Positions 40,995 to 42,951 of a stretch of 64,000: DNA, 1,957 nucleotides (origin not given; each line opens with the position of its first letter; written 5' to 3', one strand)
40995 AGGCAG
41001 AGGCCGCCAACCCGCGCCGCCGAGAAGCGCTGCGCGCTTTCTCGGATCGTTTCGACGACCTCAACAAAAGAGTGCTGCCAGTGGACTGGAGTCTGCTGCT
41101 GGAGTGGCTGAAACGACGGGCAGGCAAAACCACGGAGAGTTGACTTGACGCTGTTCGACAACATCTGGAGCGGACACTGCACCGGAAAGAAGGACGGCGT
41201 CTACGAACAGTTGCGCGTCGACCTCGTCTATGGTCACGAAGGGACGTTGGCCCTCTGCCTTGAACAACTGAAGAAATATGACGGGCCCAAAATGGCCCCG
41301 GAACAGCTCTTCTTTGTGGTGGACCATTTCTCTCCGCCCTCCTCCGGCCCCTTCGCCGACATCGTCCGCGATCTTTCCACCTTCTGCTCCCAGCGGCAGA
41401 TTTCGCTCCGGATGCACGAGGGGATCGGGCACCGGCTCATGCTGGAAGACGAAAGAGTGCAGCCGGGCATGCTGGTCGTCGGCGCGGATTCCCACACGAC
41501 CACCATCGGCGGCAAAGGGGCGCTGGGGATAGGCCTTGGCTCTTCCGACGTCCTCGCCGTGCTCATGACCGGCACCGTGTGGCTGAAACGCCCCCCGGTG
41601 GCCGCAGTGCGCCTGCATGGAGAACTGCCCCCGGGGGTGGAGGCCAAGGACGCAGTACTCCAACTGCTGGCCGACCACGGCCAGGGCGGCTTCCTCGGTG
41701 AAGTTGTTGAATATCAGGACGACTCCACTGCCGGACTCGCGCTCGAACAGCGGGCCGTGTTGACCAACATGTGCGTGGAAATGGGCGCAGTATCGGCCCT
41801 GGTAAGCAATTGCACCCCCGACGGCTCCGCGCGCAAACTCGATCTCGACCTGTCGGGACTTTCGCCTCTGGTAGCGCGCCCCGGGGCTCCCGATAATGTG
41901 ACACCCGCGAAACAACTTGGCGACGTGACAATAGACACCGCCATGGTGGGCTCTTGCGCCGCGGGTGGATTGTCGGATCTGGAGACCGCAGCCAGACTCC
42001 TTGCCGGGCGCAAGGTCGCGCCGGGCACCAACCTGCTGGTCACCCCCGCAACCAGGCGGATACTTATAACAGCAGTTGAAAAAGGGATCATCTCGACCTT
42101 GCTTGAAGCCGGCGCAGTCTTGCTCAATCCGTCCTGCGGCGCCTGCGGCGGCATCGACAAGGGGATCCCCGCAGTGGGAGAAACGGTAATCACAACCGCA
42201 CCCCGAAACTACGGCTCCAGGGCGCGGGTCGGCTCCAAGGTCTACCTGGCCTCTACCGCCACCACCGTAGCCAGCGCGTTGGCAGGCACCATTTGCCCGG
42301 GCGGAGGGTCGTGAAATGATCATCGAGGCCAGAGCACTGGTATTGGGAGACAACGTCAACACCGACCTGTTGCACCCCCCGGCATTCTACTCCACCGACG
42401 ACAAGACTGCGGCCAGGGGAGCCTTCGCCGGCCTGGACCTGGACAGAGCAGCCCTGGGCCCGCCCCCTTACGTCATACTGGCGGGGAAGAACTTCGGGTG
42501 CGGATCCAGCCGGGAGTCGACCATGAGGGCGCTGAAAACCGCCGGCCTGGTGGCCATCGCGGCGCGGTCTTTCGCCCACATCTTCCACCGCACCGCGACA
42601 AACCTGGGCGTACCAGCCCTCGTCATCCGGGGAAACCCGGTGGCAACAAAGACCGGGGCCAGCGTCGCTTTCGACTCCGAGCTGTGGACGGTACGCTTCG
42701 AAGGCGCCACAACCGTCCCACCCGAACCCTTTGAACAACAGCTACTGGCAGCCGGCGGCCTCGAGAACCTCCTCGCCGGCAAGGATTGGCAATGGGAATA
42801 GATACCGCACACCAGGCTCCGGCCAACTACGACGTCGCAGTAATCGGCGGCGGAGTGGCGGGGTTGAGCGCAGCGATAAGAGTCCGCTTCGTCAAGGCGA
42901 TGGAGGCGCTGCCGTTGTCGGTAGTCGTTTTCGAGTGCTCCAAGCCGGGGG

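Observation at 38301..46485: Orphan seven-gene biosynthetic operon: B12 radical SAM, 2-oxoacid condensation/isomerisation, flavoprotein, LuxE/LuxC reduction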

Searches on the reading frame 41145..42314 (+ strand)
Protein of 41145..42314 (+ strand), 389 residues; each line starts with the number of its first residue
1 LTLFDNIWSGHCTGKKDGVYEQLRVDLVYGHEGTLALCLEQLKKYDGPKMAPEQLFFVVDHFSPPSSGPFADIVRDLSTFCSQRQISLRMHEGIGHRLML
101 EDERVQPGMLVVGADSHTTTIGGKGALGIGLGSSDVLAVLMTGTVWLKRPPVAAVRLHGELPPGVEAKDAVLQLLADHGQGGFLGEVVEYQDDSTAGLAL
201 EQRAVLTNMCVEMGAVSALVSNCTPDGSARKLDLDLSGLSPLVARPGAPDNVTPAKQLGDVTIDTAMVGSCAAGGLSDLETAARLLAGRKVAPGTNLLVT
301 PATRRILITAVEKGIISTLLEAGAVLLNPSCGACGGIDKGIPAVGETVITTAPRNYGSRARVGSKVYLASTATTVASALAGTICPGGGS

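Call 5: search_protein_families(library=pfam, proteins=[window:41145-42314:+], max_evalue=0.01)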
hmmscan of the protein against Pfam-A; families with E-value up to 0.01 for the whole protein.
window:41145-42314:+ (389 aa): 2 families
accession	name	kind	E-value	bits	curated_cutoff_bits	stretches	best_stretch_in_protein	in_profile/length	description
PF00330.25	Aconitase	-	8.5e-72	243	28.7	2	5-220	1-234/463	Aconitase family (aconitate hydratase)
PF04412.18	AcnX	-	0.0094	15.1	31.5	0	262-354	290-377/400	Aconitase X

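Call 6: search_protein_families(library=ncbifam, proteins=[window:41145-42314:+], max_evalue=0.01)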
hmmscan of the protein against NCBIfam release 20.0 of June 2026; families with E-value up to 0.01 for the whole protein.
window:41145-42314:+ (389 aa): 19 families
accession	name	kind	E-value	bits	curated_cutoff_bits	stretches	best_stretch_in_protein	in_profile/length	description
NF001614.1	PRK00402.1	subfamily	2.3e-97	326.3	385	1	1-384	1-412/415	aconitase/3-isopropylmalate dehydratase large subunit family protein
TIGR02086.1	IPMI_arch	subfamily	1.4e-88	297.4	410.15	1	17-384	18-407/411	3-isopropylmalate dehydratase/homoaconitate hydratase family large subunit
TIGR01343.1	hacA_fam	subfamily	1.7e-87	293.7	385.7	2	22-221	22-224/412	homoaconitate hydratase family protein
TIGR02083.1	LEU2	equivalog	5.2e-71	239.8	610.65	2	229-384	256-414/419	3-isopropylmalate dehydratase large subunit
NF040615.1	HacA_Meth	equivalog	7.7e-69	232.4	550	2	229-384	260-416/419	homoaconitase large subunit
NF009116.0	PRK12466.1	subfamily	2.2e-67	227.6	531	2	2-221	6-237/472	3-isopropylmalate dehydratase large subunit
NF005558.0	PRK07229.1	equivalog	2.7e-67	227.8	612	2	231-384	257-410/647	aconitate hydratase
NF004016.0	PRK05478.1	subfamily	9.7e-61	205.7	510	2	2-221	5-235/468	3-isopropylmalate dehydratase large subunit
TIGR01342.1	acon_putative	hypoth_equivalog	1.7e-56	191.7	719.15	2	230-383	253-406/655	putative aconitate hydratase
TIGR00139.1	h_aconitase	equivalog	8.5e-46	156.6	529.9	2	51-220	58-230/709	homoaconitase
TIGR00170.1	leuC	equivalog_domain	1e-45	156.2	560.25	2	2-221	4-234/466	3-isopropylmalate dehydratase large subunit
NF006690.0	PRK09238.1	equivalog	9e-29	100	782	2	231-383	660-811/852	bifunctional aconitate hydratase 2/2-methylisocitrate dehydratase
TIGR01340.1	aconitase_mito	equivalog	2.3e-27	95.7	825.35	2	92-219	133-259/745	aconitate hydratase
NF009520.0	PRK12881.1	subfamily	8e-21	73.5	905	1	105-219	202-315/893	aconitate hydratase AcnA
NF008503.0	PRK11413.1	equivalog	1.2e-20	73.1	641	2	258-380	347-470/753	hydratase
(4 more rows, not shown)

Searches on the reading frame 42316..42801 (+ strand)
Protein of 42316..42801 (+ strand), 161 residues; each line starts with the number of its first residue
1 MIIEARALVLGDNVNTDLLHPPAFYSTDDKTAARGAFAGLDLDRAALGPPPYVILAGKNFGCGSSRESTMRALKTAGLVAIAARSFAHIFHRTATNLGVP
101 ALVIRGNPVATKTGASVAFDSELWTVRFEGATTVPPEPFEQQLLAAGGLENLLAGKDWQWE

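Call 5: search_protein_families(library=pfam, proteins=[window:42316-42801:+], max_evalue=0.01)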
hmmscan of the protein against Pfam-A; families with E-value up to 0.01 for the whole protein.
window:42316-42801:+ (161 aa): 1 family
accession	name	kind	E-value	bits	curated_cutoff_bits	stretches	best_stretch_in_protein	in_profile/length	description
PF00694.25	Aconitase_C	-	1.2e-11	45.5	22.8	1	51-99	75-123/131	Aconitase C-terminal domain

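Call 6: search_protein_families(library=ncbifam, proteins=[window:42316-42801:+], max_evalue=0.01)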
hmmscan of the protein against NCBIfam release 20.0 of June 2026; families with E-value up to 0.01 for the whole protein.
window:42316-42801:+ (161 aa): 15 families
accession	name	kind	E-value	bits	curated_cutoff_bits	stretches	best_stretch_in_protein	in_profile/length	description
TIGR02087.1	LEUD_arch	subfamily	2.6e-28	98.8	108.95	1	6-152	2-153/157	LeuD/DmdB family oxidoreductase small subunit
NF040604.2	HacB_Meth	equivalog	2.5e-24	85.9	230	1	1-151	1-155/159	homoaconitase small subunit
NF040625.1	HacB2_Meth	equivalog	2.8e-21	75.7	230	1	2-141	3-141/161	homoaconitase small subunit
NF010629.0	PRK14023.1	equivalog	7.3e-20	71.5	229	1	5-149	2-150/166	homoaconitate hydratase small subunit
TIGR02084.1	leud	equivalog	1.2e-19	70.6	245.85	1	7-122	3-119/156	3-isopropylmalate dehydratase small subunit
NF002458.0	PRK01641.1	subfamily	1.5e-14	54.1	167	1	53-107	70-124/202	3-isopropylmalate dehydratase small subunit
TIGR00171.1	leuD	equivalog_domain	2.9e-09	37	116.25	1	53-98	72-117/188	3-isopropylmalate dehydratase small subunit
TIGR00139.1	h_aconitase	equivalog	2e-08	33.1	529.9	1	11-102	539-638/709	homoaconitase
TIGR01342.1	acon_putative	hypoth_equivalog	9.3e-07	27.4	719.15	1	53-105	530-582/655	putative aconitate hydratase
NF006757.0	PRK09277.1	subfamily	1.5e-06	26.3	686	1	51-103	758-810/888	aconitate hydratase AcnA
NF009520.0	PRK12881.1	subfamily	1.6e-06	26.2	905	1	51-99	763-811/893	aconitate hydratase AcnA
NF005558.0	PRK07229.1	equivalog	7.4e-06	24.8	612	1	51-104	525-578/647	aconitate hydratase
TIGR01341.1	aconitase_1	equivalog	2.2e-05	22.4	945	1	51-105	749-803/876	aconitate hydratase AcnA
TIGR02333.1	2met_isocit_dHY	equivalog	3.5e-05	21.9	1419.85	1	51-102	732-783/858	Fe/S-dependent 2-methylisocitrate dehydratase AcnD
TIGR01340.1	aconitase_mito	equivalog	0.0053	15.1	825.35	1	51-96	623-668/745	aconitate hydratase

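Call 58: search_solved_structures(query=window:42316-42801:+, max_evalue=0.001, show_alignments=4)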
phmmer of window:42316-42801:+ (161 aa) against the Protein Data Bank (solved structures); distinct sequences matched with E-value up to 0.001: 8.
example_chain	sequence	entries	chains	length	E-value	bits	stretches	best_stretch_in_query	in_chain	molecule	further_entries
2pkp_A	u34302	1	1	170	2.5e-23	85.7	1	1-154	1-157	Homoaconitase small subunit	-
1v7l_A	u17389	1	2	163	1.4e-19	73.5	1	3-144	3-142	3-isopropylmalate dehydratase small subunit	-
3vba_A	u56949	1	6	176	4.5e-19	71.8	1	2-150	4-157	Isopropylmalate/citramalate isomerase small subunit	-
3h5e_A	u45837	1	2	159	5.9e-06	29.2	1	12-104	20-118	3-isopropylmalate dehydratase small subunit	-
3h5j_A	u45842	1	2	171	7.1e-06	29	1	12-104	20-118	3-isopropylmalate dehydratase small subunit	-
3h5h_A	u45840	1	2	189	9e-06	28.6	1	12-104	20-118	3-isopropylmalate dehydratase small subunit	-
2hcu_A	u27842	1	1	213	4.1e-05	26.5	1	52-104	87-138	3-isopropylmalate dehydratase small subunit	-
3q3w_A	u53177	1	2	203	0.00038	23.4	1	53-101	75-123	3-isopropylmalate dehydratase small subunit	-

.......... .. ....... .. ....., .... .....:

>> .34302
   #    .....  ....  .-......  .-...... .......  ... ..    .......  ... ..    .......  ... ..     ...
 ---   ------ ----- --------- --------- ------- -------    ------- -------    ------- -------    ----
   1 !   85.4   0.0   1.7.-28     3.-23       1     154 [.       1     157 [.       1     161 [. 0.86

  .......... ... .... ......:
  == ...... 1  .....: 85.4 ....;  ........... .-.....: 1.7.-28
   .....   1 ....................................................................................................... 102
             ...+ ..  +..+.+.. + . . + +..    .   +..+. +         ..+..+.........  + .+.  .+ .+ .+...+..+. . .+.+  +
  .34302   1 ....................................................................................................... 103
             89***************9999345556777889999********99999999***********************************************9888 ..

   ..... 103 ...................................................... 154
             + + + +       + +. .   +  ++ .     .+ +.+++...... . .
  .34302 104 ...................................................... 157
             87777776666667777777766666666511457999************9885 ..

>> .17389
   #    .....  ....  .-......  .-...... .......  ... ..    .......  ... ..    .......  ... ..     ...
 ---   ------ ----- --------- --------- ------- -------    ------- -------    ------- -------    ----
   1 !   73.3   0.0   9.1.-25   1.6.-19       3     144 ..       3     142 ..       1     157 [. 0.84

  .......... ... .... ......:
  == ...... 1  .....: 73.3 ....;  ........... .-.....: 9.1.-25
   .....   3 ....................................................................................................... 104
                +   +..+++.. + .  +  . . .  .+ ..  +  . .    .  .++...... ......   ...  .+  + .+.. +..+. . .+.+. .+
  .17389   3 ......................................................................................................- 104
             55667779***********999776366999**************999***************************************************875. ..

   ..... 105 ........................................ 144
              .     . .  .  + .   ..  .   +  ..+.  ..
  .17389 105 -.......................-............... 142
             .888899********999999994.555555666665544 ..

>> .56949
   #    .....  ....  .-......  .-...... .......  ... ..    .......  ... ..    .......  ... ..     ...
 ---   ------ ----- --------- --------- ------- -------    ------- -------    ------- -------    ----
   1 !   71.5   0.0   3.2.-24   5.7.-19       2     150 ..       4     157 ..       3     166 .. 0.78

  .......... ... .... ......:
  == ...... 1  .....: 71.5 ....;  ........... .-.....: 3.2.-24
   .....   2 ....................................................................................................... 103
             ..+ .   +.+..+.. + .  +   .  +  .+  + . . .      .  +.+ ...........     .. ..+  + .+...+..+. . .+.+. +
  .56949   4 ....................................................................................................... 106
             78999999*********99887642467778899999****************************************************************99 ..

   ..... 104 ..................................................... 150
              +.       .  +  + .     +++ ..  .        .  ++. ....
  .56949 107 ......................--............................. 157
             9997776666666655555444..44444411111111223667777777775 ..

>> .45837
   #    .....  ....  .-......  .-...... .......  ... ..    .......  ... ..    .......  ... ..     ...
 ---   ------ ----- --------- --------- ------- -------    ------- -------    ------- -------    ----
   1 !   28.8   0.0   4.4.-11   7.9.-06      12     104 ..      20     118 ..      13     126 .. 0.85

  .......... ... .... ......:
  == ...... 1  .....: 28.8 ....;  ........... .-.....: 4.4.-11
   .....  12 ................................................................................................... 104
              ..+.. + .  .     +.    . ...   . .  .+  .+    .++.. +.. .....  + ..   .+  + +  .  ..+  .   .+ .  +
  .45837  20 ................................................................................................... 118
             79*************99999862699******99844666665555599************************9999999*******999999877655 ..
